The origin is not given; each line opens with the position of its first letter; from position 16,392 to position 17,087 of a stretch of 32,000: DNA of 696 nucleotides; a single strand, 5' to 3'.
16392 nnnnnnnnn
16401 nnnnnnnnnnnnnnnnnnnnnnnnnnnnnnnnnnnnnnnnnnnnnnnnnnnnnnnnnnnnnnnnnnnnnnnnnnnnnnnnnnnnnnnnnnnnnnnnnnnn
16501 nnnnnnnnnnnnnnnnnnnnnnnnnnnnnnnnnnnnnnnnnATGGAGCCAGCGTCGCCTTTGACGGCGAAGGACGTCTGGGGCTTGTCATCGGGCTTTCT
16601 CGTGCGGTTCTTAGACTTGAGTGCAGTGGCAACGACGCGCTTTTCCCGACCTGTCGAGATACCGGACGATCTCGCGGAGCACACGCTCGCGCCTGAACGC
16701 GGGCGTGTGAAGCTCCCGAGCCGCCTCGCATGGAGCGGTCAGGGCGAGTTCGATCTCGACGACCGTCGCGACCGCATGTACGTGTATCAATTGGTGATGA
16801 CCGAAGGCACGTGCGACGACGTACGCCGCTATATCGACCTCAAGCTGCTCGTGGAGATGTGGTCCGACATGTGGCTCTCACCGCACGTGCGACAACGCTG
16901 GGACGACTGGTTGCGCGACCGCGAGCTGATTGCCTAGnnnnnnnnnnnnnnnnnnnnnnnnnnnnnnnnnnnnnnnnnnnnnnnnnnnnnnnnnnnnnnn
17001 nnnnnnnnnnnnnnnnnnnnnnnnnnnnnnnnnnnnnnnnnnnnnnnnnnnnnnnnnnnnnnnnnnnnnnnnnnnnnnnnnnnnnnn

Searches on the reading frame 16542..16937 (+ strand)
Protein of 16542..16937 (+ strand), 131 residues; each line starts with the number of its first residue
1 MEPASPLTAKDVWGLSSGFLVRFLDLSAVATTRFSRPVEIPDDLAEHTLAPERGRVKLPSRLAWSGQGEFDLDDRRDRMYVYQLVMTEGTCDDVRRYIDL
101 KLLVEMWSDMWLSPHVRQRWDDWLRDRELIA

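Call 3: search_protein_families(library=pfam, proteins=[window:16542-16937:+], max_evalue=1)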
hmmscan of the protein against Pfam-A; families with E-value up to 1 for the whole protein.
window:16542-16937:+ (131 aa): 1 family
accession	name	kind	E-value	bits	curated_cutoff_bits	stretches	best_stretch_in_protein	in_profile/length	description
PF07935.16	SSV1_ORF_D-335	-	0.15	12.8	22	1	68-106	5-42/68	ORF D-335-like protein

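Call 4: search_protein_families(library=padloc, proteins=[window:16542-16937:+], max_evalue=1)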
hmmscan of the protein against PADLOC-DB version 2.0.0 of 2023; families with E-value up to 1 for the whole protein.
window:16542-16937:+ (131 aa): 0 families

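Call 5: search_protein_families(library=ncbifam, proteins=[window:16542-16937:+], max_evalue=1)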
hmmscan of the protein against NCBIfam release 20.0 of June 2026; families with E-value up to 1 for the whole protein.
window:16542-16937:+ (131 aa): 0 families

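Call 8: search_solved_structures(query=window:16542-16937:+, max_evalue=10, show_alignments=2)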
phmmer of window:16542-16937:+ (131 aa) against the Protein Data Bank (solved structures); distinct sequences matched with E-value up to 10: 2.
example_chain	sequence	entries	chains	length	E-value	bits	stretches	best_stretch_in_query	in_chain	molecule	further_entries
8fxs_A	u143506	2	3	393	0.73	12.8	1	77-127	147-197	Transforming growth factor beta-2 proprotein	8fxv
3vv1_A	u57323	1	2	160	1.6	11.7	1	3-84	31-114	Protein LEC-6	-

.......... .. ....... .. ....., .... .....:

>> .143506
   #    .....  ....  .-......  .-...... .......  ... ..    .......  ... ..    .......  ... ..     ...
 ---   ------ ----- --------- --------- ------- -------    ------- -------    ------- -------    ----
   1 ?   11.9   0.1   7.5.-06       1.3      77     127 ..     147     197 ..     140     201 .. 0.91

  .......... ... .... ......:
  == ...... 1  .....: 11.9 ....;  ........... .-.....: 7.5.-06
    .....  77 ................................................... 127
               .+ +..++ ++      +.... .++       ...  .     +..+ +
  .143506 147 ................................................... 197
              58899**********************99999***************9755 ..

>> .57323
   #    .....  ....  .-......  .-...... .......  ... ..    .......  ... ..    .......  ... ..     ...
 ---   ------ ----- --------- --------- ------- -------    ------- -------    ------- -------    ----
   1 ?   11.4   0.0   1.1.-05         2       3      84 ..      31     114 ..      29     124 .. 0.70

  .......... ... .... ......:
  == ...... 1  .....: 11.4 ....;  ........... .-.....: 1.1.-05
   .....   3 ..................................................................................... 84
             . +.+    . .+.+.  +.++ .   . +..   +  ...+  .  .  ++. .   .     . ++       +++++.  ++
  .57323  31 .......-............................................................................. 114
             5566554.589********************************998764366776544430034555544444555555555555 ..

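Call 14: find_homologous_proteins(query=window:16542-16937:+, max_evalue=0.001)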
Query window:16542-16937:+ (131 aa): 19 proteins with E <= 0.001 among 31 candidates.
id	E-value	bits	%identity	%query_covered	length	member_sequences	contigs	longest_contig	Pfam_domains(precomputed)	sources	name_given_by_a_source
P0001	8.7e-59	215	92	81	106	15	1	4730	-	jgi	-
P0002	1.5e-54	201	86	79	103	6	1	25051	-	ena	-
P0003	3.5e-54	200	74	90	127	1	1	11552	-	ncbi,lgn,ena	-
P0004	4.4e-53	197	85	79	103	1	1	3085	-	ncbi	-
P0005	1.3e-51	192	84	79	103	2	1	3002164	-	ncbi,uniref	ncbi:transcriptional regulator [Candidatus Poriferisodalis sp.]|uniref:transcriptional regulator n=1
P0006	1.8e-51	191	83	79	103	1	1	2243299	-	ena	-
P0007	7.3e-49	183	81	79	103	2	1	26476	-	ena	-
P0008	7.5e-49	183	77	79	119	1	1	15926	-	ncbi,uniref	ncbi:hypothetical protein, partial [Candidatus Poriferisodalis sp.]|uniref:hypothetical protein n=1 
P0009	2.2e-48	181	80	69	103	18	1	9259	-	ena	-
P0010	3.9e-47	177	79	79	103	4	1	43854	-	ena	-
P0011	5.5e-47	177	73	85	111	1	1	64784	-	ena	-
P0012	9.1e-47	176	73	85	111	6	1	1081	-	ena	-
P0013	1.3e-46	176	77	79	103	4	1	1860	-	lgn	-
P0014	1.2e-45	172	76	79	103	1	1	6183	-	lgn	-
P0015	9.0e-45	170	75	79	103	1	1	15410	-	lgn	-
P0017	7.8e-37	144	62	80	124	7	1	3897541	-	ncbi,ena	-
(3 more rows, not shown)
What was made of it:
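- One NCBI record names a homologue 'transcriptional regulator' (call 14).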

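Call 17: find_encoding_contigs(protein=P0005, flank=6000, max_places=3)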
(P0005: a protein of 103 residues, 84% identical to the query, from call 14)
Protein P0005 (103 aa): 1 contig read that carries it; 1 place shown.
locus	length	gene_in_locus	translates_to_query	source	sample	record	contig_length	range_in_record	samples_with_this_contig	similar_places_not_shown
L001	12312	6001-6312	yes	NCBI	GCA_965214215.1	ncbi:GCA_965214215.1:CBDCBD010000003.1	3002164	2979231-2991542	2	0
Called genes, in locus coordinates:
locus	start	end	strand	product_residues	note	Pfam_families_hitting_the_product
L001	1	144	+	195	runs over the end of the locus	PF02627:CMD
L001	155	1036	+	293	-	PF01557:FAA_hydrolase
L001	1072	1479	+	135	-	PF01243:PNPOx_N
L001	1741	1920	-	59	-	-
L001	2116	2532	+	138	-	PF07366:SnoaL, PF12680:SnoaL_2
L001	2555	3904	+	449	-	PF00296:Bac_luciferase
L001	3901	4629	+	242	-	-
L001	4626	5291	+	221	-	PF11716:MDMPI_N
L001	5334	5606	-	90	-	PF01402:RHH_1 (weak)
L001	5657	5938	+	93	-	PF02826:2-Hacid_dh_C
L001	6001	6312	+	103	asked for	-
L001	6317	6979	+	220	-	PF08843:AbiEii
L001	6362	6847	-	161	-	-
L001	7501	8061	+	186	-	-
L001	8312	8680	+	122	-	-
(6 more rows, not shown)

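Call 18: find_encoding_contigs(protein=P0006, flank=5000, max_places=2)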
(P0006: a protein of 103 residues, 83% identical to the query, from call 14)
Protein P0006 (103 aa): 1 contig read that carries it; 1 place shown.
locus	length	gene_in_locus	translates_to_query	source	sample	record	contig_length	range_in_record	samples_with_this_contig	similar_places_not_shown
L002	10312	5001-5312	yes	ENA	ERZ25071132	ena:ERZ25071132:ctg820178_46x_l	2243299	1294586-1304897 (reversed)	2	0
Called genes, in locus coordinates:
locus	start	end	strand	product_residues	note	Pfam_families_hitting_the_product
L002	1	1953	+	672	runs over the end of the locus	PF04879:Molybdop_Fe4S4, PF00384:Molybdopterin, PF01568:Molydop_binding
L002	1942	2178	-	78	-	-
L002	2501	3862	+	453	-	PF00296:Bac_luciferase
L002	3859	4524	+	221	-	PF11716:MDMPI_N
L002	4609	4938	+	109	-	PF02826:2-Hacid_dh_C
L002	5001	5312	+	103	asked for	-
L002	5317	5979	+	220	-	PF08843:AbiEii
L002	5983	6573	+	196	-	-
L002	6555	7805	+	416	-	PF13701:DDE_Tnp_1_4, PF01609:DDE_Tnp_1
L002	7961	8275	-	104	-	-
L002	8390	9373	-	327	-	-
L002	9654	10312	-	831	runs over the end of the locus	PF00082:Peptidase_S8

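Call 19: find_encoding_contigs(protein=P0017, flank=5000, max_places=2)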
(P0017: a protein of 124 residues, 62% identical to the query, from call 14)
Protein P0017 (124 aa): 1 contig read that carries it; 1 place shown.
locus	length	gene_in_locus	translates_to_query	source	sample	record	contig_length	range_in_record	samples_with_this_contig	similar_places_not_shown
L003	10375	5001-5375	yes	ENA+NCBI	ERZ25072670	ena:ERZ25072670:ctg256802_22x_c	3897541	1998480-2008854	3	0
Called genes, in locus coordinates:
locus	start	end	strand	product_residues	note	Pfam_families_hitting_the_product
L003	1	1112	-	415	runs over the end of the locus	PF01078:Mg_chelatase (faint), PF05496:RuvB_N, PF07728:AAA_5 (faint), PF00004:AAA, PF17864:AAA_lid_4, PF05491:WHD_RuvB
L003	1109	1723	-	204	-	PF01330:RuvA_N, PF14520:HHH_5, PF07499:RuvA_C (weak)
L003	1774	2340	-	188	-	PF02075:RuvC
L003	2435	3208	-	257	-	PF20772:TACO1_YebC_N, PF01709:Transcrip_reg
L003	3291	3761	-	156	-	PF01174:SNO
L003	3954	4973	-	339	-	PF01680:SOR_SNZ, PF05690:ThiG (weak)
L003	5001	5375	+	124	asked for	-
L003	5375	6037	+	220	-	PF08843:AbiEii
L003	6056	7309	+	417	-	PF00149:Metallophos, PF12850:Metallophos_2 (faint)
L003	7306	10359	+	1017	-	PF13476:AAA_23, PF13558:SbcC_Walker_B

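Call 20: find_encoding_contigs(protein=P0011, flank=5000, max_places=2)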
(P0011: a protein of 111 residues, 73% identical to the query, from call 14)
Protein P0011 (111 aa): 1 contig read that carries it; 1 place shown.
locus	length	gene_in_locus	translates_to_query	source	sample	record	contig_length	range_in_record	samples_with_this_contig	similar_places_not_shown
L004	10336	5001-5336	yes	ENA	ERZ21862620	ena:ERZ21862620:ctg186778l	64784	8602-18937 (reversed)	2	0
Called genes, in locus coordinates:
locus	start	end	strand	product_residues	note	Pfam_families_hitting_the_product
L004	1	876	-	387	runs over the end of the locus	PF02746:MR_MLE_N, PF13378:MR_MLE_C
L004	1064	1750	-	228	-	PF01596:Methyltransf_3, PF13578:Methyltransf_24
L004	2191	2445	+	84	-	PF04221:RelB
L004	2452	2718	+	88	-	PF15738:YafQ_toxin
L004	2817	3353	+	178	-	-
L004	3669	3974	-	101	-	PF02452:PemK_toxin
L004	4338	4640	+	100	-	PF10387:DUF2442 (weak)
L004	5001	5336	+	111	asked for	-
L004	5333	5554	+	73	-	-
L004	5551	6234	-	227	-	-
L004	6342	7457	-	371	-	PF14088:DUF4268 (weak)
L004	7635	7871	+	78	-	-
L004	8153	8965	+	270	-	PF05721:PhyH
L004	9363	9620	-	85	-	-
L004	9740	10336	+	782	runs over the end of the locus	PF00884:Sulfatase, PF01663:Phosphodiest (faint), PF16347:SGSH_C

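Call 21: search_protein_representatives(alignment_id=A1)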
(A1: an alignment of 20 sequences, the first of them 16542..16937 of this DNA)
Query: 20 sequences, 103 profile positions. Proteins with E-value up to 0.001 (for the whole library): 1064; up to 1e-10: 239; up to 1e-30: 5. The best 150 are listed.
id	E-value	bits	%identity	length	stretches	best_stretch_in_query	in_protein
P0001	6.8e-56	202.7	-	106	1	1-103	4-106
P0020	7.1e-38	144.8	-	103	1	1-103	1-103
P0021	4.8e-35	135.7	-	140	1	1-103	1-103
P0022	1.6e-33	130.8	-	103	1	1-102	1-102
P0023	7.7e-32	125.4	-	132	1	6-102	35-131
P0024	3.9e-30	119.9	-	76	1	29-102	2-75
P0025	7.3e-30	119.0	-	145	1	9-102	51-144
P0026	9.1e-29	115.5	-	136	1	10-103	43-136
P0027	2.1e-27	111.1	-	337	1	5-98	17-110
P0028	3.5e-27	110.4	-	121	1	6-100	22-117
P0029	5.2e-27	109.9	-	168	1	9-102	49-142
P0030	5.7e-27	109.7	-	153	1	9-102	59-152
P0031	1.2e-26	108.7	-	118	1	6-98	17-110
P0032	2.6e-26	107.6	-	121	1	4-99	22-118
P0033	1.1e-25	105.7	-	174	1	7-99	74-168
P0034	1.1e-25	105.6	-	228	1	5-98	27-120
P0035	7.8e-25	102.9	-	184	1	6-96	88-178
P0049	1.2e-21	92.7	-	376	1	6-102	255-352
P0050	1.2e-21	92.6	-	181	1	7-98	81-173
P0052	2.6e-21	91.6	-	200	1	6-100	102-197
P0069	1.2e-18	83.0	-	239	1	5-99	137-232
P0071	1.3e-18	82.9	-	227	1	6-98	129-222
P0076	4.2e-18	81.3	-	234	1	4-98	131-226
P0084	2.3e-17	78.9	-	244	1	18-99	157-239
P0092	8.9e-17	77.0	-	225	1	7-97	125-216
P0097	1.6e-16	76.1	-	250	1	2-100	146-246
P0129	1.2e-14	70.2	-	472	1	7-99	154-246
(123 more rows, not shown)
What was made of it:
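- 16626..16937 (+): ORF1, 103 aa. Putative antitoxin or partner of the NTase; a member of an uncharacterised family with no HTH. The family has 1064 representative clusters at E<=1e-3 (call 21).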

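Call 23: search_protein_families(library=pfam, proteins=[P0033, P0035, P0050, P0052, P0069, P0071, P0076, P0084, P0092, P0097], max_evalue=0.1)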
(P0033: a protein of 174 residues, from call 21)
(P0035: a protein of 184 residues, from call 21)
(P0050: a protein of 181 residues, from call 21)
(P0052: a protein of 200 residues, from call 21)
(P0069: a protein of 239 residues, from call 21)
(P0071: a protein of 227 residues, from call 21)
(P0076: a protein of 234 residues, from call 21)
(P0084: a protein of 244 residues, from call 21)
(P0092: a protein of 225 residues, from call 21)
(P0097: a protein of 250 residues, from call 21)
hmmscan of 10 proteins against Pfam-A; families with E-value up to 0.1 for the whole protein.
P0033 (174 aa): 4 families
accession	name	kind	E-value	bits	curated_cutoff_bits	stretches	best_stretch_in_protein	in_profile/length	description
PF13560.12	HTH_31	-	3.6e-08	34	27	1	7-62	3-59/64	Helix-turn-helix domain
PF01381.28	HTH_3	-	4.9e-08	33.3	23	1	10-56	1-47/55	Helix-turn-helix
PF12844.13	HTH_19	-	4.6e-06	26.9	30.2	1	7-56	1-50/64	Helix-turn-helix domain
PF13412.12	HTH_24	-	0.019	14.9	21.9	1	11-35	10-34/48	Winged helix-turn-helix DNA-binding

P0035 (184 aa): 6 families
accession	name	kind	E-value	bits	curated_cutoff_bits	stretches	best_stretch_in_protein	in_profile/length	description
PF13560.12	HTH_31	-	5.2e-13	49.5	27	1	11-64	3-57/64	Helix-turn-helix domain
PF01381.28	HTH_3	-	3.1e-12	46.8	23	1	14-65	1-52/55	Helix-turn-helix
PF15731.11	MqsA_antitoxin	-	0.0017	18.9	30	1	10-54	70-114/131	Antitoxin component of bacterial toxin-antitoxin system, MqsA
PF12844.13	HTH_19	-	0.0022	18.3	30.2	1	14-63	4-53/64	Helix-turn-helix domain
PF22495.2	HTH_92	-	0.0071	16.1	27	1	15-50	1-36/45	RsaL-like HTH domain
PF20432.4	Xre-like-HTH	-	0.015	16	25.8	1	10-48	12-50/63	Antitoxin Xre-like helix-turn-helix domain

P0050 (181 aa): 1 family
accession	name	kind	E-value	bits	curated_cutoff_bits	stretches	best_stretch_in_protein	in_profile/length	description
PF09839.14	DUF2066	-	0.0043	16.9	23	1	29-61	132-164/232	Uncharacterized protein conserved in bacteria (DUF2066)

P0052 (200 aa): 5 families
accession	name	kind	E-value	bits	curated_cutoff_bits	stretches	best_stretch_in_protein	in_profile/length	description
PF01381.28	HTH_3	-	1.2e-13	51.3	23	1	19-65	3-49/55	Helix-turn-helix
PF13560.12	HTH_31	-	1.5e-08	35.3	27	1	20-67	9-57/64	Helix-turn-helix domain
PF12844.13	HTH_19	-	0.0023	18.2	30.2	1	17-62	4-49/64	Helix-turn-helix domain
PF13744.12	HTH_37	-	0.021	15.1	27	1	17-68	23-75/80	Helix-turn-helix domain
PF15731.11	MqsA_antitoxin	-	0.076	13.6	30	0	13-64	70-120/131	Antitoxin component of bacterial toxin-antitoxin system, MqsA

P0069 (239 aa): 1 family
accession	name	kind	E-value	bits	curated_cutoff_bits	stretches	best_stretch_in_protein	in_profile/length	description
PF19760.4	DUF6247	-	0.002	18.7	26.9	0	85-130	16-61/99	Family of unknown function (DUF6247)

P0071 (227 aa): 0 families

P0076 (234 aa): 1 family
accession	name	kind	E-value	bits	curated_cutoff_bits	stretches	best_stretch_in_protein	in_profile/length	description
PF06577.17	EipA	-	0.061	13.6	30.8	1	155-181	65-91/160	Envelope integrity protein A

P0084 (244 aa): 1 family
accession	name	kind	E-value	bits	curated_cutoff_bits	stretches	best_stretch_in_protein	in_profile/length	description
PF12728.13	HTH_17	-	6.9e-08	33.1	27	1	71-115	4-48/51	Helix-turn-helix domain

P0092 (225 aa): 17 families
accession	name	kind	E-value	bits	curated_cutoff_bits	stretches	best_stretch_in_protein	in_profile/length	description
PF01381.28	HTH_3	-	2.5e-15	56.7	23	1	37-80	3-46/55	Helix-turn-helix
PF13560.12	HTH_31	-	1.3e-12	48.3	27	1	31-84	2-56/64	Helix-turn-helix domain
PF12844.13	HTH_19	-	1.2e-07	32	30.2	1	32-85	1-54/64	Helix-turn-helix domain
PF13443.12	HTH_26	-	4.5e-05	24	22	1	39-79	6-47/63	Cro/C1-type HTH DNA-binding domain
PF15731.11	MqsA_antitoxin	-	0.00018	22.1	30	1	14-76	53-115/131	Antitoxin component of bacterial toxin-antitoxin system, MqsA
PF22495.2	HTH_92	-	0.00033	20.3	27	1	38-70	3-35/45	RsaL-like HTH domain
PF04545.22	Sigma70_r4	-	0.00042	20.2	24.1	1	39-65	16-42/50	Sigma-70, region 4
PF13413.12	HTH_25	-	0.00086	19.5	24.6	1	34-69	1-36/62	Helix-turn-helix domain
PF13744.12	HTH_37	-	0.00089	19.5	27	1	33-83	21-72/80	Helix-turn-helix domain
PF20432.4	Xre-like-HTH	-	0.0024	18.6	25.8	1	43-78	23-58/63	Antitoxin Xre-like helix-turn-helix domain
PF13545.12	HTH_Crp_2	-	0.0053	17.1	27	1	39-63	18-42/70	Crp-like helix-turn-helix domain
PF09339.16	HTH_IclR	-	0.0073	16.5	22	1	41-63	16-38/52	IclR helix-turn-helix domain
PF12802.13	MarR_2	-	0.0076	16.8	27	1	35-63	12-40/61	MarR family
PF07022.19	Phage_CI_repr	-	0.015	16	22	1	45-137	14-45/65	Bacteriophage CI repressor helix-turn-helix domain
PF00356.27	LacI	-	0.029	14.6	27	1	48-63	4-19/46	Bacterial regulatory proteins, lacI family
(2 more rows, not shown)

P0097 (250 aa): 1 family
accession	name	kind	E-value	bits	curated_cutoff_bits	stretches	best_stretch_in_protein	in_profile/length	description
PF09722.15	Xre_MbcA_ParS_C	-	0.085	13.3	24.5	0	88-113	8-33/51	Antitoxin Xre/MbcA/ParS C-terminal toxin-binding domain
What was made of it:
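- Some family members carry an XRE HTH N-terminally (call 23), the usual architecture of autoregulating antitoxins.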

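Call 24: search_protein_families(library=ncbifam, proteins=[P0020, P0022, P0027, P0034, P0049, P0052, P0069, P0071, P0097, P0129], max_evalue=0.1)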
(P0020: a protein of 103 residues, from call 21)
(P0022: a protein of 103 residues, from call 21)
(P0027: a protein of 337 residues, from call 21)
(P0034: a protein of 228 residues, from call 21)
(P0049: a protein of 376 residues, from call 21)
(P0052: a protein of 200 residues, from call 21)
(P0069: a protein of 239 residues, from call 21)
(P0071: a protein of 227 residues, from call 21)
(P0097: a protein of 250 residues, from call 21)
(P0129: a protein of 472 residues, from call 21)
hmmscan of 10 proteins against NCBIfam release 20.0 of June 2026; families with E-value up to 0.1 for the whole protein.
P0020 (103 aa): 0 families

P0022 (103 aa): 0 families

P0027 (337 aa): 2 families
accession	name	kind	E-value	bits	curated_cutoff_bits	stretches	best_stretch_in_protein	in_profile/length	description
NF001376.0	PRK00278.2-3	equivalog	0.00067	19.2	284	1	106-270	16-183/255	indole-3-glycerol phosphate synthase TrpC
NF001370.0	PRK00278.1-2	equivalog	0.0037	16.5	348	1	188-269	112-193/266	indole-3-glycerol phosphate synthase TrpC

P0034 (228 aa): 0 families

P0049 (376 aa): 3 families
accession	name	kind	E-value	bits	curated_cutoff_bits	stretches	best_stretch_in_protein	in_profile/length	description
NF047752.1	MntA_antitoxin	equivalog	4.8e-09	36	60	1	49-104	6-61/106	type VII toxin-antitoxin system MntA family adenylyltransferase antitoxin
NF051895.1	anti_phage_HalB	equivalog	0.0028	17.3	190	1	53-73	2-22/211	anti-phage Hailong system nucleotidyltransferase HalB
NF010309.0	PRK13746.1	subfamily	0.024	14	193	1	41-96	19-71/263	aminoglycoside adenylyltransferase family protein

P0052 (200 aa): 10 families
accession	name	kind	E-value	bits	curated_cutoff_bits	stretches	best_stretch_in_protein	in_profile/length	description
TIGR03070.1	couple_hipB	subfamily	5.1e-11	42.3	71.65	1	15-68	5-58/58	type II toxin-antitoxin system Y4mF family antitoxin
NF007408.0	PRK09943.1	equivalog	4.2e-08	33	211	1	16-68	11-63/185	HTH-type transcriptional regulator PuuR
NF041951.1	phage_RstR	subfamily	2e-05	24.8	80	1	15-63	5-53/108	RstR family transcriptional repressor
TIGR00270.2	TIGR00270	equivalog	2e-05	24.5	110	1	19-69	82-132/159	multiprotein bridging factor aMBF1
NF046032.1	TransRegSlrRBacil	equivalog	7.8e-05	22.8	250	1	20-68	9-58/149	HTH-type transcriptional regulator SlrR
NF007271.0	PRK09726.1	equivalog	0.00014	21.8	79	1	20-72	20-72/88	type II toxin-antitoxin system antitoxin HipB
TIGR03830.1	CxxCG_CxxCG_HTH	subfamily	0.00049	19.9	61.8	1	18-63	71-115/127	type II TA system antitoxin MqsA family protein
NF007257.0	PRK09706.1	subfamily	0.00057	19.7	101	1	17-63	10-56/135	transcriptional repressor DicA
NF003162.0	PRK04140.1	equivalog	0.004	16.2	263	1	15-69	129-183/317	transcriptional regulator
NF006015.0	PRK08154.1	subfamily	0.008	15.4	204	1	19-68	37-86/314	anaerobic benzoate catabolism transcriptional regulator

P0069 (239 aa): 0 families

P0071 (227 aa): 0 families

P0097 (250 aa): 0 families

P0129 (472 aa): 2 families
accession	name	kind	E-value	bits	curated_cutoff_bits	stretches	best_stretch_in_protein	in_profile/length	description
NF001370.0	PRK00278.1-2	equivalog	0.061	12.5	348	1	337-405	126-194/266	indole-3-glycerol phosphate synthase TrpC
NF009139.0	PRK12492.1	equivalog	0.066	11.7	1018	1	345-404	44-106/562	long-chain-fatty-acid--CoA ligase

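Call 25: search_solved_structures(query=A1, max_evalue=10, show_alignments=3)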
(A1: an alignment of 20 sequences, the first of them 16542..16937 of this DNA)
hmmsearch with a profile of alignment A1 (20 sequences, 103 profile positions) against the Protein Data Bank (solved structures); distinct sequences matched with E-value up to 10: 2.
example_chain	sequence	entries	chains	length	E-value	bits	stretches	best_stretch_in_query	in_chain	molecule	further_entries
8fxs_A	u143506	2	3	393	0.15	15.2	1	48-100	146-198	Transforming growth factor beta-2 proprotein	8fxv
1vaz_A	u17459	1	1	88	1.3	12.1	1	31-53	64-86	NSFL1 cofactor p47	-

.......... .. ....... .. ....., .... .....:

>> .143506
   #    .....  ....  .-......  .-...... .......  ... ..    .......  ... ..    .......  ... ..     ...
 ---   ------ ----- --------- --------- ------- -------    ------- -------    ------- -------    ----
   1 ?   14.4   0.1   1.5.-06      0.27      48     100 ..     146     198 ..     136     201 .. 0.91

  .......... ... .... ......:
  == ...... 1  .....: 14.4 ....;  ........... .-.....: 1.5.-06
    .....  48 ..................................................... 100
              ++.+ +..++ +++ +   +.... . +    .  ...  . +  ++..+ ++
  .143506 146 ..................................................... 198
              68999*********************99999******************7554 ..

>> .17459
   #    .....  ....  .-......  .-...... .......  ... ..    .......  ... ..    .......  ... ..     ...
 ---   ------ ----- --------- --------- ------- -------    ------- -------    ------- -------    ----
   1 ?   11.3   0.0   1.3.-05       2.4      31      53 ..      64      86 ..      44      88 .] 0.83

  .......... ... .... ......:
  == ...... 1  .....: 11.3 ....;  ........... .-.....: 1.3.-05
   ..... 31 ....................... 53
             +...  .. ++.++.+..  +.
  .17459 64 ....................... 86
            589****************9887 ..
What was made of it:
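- Tried and rejected: Single-sequence and profile searches of ORF1 against PDB gave only chance hits: TGF-beta2 proprotein at E 0.15-0.73 (calls 8, 25).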
